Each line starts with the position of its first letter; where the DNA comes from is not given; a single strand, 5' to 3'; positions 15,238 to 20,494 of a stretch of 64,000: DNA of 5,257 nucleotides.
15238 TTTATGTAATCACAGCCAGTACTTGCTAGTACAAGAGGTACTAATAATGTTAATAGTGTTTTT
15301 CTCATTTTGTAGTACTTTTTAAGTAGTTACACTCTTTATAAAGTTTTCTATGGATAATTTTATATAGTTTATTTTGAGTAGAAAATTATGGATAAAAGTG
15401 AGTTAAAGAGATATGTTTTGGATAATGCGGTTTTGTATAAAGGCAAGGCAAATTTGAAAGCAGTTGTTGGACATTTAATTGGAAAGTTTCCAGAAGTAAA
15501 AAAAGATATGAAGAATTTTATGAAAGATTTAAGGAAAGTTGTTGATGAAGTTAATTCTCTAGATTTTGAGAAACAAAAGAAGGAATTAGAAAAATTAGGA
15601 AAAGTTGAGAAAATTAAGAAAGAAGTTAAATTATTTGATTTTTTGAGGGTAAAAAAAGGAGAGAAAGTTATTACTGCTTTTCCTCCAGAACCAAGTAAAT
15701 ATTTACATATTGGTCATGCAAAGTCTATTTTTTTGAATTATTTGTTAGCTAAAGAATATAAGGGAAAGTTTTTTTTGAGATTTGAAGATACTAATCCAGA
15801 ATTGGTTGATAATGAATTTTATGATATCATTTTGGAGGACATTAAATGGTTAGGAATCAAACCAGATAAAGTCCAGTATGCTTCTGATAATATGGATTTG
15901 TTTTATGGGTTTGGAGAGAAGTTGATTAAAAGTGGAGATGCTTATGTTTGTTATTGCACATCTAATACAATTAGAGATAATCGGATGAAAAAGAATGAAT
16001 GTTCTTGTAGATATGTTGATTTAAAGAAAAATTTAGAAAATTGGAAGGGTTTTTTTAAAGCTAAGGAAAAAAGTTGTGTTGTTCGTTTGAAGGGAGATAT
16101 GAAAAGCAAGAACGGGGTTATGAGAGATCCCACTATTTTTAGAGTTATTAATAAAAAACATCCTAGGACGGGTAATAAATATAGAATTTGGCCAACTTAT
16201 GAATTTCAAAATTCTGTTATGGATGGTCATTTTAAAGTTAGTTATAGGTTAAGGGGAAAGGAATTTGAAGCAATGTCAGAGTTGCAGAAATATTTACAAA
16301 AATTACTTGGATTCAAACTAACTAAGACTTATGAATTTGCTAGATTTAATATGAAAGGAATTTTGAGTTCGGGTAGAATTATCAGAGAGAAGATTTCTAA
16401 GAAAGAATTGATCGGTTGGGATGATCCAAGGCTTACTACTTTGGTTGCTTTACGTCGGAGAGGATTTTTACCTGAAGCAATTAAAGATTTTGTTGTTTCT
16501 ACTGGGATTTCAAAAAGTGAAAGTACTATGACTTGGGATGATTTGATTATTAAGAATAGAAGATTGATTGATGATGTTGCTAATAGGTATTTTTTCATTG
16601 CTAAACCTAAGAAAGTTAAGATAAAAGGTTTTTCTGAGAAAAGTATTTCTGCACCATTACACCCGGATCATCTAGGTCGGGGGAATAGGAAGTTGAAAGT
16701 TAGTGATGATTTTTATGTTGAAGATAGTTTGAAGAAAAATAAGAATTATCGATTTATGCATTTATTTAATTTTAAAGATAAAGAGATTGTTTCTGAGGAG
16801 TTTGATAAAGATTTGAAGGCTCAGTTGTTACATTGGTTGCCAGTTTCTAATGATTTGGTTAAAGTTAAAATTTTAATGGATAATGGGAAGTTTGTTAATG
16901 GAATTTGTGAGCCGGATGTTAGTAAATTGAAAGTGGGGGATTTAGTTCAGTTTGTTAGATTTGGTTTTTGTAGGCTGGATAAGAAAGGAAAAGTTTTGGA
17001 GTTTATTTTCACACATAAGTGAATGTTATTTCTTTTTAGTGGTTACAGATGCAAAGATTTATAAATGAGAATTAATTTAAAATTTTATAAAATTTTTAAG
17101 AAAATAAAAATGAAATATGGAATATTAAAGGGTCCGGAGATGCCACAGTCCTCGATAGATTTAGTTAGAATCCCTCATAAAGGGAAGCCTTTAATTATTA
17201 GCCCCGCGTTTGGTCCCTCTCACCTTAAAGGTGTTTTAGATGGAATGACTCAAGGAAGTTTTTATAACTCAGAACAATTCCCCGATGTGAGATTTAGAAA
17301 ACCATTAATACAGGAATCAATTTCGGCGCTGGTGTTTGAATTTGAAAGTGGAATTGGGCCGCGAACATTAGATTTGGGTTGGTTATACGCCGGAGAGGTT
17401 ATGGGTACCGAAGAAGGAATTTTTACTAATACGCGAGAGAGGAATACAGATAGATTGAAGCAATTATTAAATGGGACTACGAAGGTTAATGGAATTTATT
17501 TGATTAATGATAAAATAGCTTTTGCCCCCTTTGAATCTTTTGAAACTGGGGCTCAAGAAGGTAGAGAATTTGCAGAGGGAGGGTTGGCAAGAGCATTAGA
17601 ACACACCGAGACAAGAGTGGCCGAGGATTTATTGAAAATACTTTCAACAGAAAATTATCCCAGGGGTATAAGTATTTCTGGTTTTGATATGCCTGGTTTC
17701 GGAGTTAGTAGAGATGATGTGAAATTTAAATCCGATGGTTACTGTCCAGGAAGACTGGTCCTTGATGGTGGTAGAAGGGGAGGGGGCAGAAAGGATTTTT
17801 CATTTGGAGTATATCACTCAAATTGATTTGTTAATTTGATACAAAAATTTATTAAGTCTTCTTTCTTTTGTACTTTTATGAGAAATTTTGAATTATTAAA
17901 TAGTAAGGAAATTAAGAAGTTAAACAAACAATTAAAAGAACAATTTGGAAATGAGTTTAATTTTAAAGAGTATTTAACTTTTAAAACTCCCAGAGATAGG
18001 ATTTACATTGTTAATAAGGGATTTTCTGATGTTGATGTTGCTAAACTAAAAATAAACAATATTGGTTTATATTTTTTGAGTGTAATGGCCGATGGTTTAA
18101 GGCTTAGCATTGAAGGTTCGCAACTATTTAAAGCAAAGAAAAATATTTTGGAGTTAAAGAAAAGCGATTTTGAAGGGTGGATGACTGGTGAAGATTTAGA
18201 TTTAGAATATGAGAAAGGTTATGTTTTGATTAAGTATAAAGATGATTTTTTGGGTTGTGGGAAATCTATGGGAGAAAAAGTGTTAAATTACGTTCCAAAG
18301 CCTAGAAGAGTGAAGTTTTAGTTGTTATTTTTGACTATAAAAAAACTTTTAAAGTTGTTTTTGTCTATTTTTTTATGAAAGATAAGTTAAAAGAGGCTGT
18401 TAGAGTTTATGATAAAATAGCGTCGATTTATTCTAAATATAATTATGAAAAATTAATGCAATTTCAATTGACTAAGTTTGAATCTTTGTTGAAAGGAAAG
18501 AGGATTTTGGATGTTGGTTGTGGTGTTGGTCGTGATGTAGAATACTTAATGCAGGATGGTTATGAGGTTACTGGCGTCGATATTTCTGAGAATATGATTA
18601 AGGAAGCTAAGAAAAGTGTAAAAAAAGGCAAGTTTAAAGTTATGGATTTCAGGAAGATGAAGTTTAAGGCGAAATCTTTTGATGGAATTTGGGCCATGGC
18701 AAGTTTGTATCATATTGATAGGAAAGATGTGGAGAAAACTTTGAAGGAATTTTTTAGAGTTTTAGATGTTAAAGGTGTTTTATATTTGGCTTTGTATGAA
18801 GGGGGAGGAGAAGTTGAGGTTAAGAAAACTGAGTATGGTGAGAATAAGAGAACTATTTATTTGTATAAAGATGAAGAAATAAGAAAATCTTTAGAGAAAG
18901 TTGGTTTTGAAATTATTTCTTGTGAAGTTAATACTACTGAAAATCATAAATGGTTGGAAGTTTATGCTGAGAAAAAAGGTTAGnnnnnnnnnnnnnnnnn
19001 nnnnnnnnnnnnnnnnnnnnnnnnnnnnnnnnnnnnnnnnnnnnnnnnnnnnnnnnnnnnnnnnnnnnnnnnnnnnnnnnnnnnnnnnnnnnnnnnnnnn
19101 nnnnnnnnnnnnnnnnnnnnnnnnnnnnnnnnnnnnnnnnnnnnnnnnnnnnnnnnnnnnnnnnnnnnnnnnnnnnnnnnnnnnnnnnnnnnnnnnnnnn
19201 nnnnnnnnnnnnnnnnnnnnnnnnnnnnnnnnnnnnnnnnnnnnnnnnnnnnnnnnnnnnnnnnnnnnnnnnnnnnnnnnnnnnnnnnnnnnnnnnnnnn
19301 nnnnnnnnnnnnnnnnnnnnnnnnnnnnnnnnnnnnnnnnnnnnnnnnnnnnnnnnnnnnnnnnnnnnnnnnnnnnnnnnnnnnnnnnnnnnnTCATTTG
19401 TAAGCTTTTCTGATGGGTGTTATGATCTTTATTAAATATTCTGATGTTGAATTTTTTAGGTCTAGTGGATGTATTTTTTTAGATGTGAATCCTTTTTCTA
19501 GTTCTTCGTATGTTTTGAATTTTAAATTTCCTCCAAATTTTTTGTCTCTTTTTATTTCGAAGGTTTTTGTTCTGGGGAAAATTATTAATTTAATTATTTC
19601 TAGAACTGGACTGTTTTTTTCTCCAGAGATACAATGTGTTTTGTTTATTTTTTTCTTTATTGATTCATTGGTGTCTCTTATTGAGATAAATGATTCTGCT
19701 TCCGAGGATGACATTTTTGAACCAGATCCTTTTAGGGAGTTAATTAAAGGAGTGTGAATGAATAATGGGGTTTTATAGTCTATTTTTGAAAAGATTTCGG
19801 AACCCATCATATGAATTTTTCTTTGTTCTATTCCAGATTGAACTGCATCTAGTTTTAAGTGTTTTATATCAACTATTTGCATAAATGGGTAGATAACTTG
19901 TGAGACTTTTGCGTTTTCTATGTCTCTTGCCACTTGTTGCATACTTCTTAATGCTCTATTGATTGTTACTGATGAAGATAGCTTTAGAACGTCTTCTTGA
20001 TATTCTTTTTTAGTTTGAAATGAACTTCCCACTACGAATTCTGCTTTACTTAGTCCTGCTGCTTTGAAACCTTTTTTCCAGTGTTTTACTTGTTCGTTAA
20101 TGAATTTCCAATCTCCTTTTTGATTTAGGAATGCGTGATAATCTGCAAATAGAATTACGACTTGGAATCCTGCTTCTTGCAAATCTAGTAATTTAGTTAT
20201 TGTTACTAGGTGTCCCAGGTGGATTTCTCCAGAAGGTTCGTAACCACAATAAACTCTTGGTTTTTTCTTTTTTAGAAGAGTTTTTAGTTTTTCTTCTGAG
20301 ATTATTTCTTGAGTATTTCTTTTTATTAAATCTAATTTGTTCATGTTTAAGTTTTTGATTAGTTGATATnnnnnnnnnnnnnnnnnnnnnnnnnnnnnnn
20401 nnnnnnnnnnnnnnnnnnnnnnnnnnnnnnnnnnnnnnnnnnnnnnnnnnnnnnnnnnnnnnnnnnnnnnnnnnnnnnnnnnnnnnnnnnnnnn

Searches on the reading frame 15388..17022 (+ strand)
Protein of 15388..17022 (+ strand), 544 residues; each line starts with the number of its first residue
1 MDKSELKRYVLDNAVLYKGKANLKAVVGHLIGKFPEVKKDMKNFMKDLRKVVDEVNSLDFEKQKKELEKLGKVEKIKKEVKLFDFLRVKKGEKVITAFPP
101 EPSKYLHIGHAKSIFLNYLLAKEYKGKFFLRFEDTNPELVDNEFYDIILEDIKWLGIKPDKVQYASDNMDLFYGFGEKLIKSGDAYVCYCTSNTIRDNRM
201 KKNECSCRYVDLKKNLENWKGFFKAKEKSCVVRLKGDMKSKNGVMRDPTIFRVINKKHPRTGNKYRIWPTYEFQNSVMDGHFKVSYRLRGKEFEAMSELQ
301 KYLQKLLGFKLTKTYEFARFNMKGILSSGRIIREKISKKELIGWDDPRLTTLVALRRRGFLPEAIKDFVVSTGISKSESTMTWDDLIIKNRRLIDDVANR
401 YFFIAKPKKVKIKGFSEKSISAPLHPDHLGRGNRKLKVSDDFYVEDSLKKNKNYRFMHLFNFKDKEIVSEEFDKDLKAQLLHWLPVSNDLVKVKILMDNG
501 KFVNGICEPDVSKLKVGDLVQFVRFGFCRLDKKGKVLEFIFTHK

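Call 60: search_protein_families(library=pfam, proteins=[window:15388-17022:+], max_evalue=0.001)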
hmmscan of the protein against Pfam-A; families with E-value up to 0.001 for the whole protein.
window:15388-17022:+ (544 aa): 3 families
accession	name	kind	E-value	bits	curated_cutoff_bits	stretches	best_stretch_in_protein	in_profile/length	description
PF00749.27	tRNA-synt_1c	-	1.3e-75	254.7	23.4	1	93-392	1-310/314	tRNA synthetases class I (E and Q), catalytic domain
PF03950.23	tRNA-synt_1c_C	-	3.9e-13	49.9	23.9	1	398-473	1-80/91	tRNA synthetases class I (E and Q), anti-codon binding domain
PF20974.2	tRNA-synt_1c_C2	-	6.4e-09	36.8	23.9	1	481-531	2-69/69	tRNA synthetases class I (E and Q), anti-codon binding domain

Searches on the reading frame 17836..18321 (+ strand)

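Call 60: search_protein_families(library=pfam, proteins=[window:17836-18321:+], max_evalue=0.001)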
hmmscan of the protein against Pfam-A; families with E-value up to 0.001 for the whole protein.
window:17836-18321:+ (161 aa): 1 family
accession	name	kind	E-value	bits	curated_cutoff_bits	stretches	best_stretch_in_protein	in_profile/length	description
PF13636.12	Methyltranf_PUA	-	1.3e-10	41.6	27.6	1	115-158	4-48/49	RNA-binding PUA-like domain of methyltransferase RsmF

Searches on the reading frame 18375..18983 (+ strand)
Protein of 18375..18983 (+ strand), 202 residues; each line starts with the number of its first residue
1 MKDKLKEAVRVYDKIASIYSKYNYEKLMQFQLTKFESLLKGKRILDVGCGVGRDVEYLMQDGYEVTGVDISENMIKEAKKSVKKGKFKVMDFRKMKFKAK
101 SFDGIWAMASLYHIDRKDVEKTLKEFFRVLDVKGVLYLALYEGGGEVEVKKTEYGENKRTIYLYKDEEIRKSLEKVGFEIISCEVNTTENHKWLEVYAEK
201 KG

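Call 60: search_protein_families(library=pfam, proteins=[window:18375-18983:+], max_evalue=0.001)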
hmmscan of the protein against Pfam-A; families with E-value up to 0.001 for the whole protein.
window:18375-18983:+ (202 aa): 17 families
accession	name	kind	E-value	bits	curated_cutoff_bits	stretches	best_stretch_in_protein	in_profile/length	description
PF08241.18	Methyltransf_11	-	4.4e-24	85.4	21.2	1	45-137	1-94/95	Methyltransferase domain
PF13649.12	Methyltransf_25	-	3.8e-23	82.4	27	1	44-134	1-97/97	Methyltransferase domain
PF13489.12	Methyltransf_23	-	5.6e-20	72.2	27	1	28-182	10-163/164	Methyltransferase domain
PF13847.12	Methyltransf_31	-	1.2e-16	61.1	27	1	40-148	3-119/145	Methyltransferase domain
PF08242.18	Methyltransf_12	-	2.3e-14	54.3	30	1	45-136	1-98/98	Methyltransferase domain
PF01209.24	Ubie_methyltran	-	2.2e-11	44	20.1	1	10-137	18-150/233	ubiE/COQ5 methyltransferase family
PF02353.26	CMAS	-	1e-08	35.3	27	1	37-182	59-214/273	Mycolic acid cyclopropane synthetase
PF03848.20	TehB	-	1.5e-08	34.8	20.4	1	32-128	22-122/193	Tellurite resistance protein TehB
PF08003.17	Methyltransf_9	-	8.1e-07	28.7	23.8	1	34-185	109-267/315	Protein of unknown function (DUF1698)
PF05724.17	TPMT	-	8.9e-07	29.2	26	1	33-95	31-93/218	Thiopurine S-methyltransferase (TPMT)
PF05219.18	DREV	-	4.8e-05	23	26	1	18-140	72-188/265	DREV methyltransferase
PF05891.18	Methyltransf_PK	-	6.8e-05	22.9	27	1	27-184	42-200/218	AdoMet dependent proline di-methyltransferase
PF07021.18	MetW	-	0.00013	22.1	21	1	38-129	11-101/193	Methionine biosynthesis protein MetW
PF05175.20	MTS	-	0.00027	21.1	23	1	17-95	9-88/170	Methyltransferase small domain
PF01728.25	FtsJ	-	0.0004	20.8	24.1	1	32-100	13-83/181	FtsJ-like methyltransferase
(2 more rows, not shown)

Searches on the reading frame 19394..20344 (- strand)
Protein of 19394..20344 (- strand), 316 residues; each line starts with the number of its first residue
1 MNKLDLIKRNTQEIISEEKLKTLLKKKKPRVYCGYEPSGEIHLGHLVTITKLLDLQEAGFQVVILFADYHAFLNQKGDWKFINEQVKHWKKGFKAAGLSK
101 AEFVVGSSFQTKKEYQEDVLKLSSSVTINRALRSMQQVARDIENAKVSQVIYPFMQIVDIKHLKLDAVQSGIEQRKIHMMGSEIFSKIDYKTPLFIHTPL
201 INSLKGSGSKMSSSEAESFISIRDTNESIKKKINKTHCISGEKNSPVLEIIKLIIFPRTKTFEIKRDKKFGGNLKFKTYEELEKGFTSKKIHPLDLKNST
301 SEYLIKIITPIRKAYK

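Call 60: search_protein_families(library=pfam, proteins=[window:19394-20344:-], max_evalue=0.001)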
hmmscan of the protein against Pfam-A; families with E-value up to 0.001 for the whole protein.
window:19394-20344:- (316 aa): 1 family
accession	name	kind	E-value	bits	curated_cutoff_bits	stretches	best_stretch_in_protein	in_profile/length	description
PF00579.31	tRNA-synt_1b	-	2.7e-47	161.9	21.1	1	26-307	3-290/292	tRNA synthetases class I (W and Y)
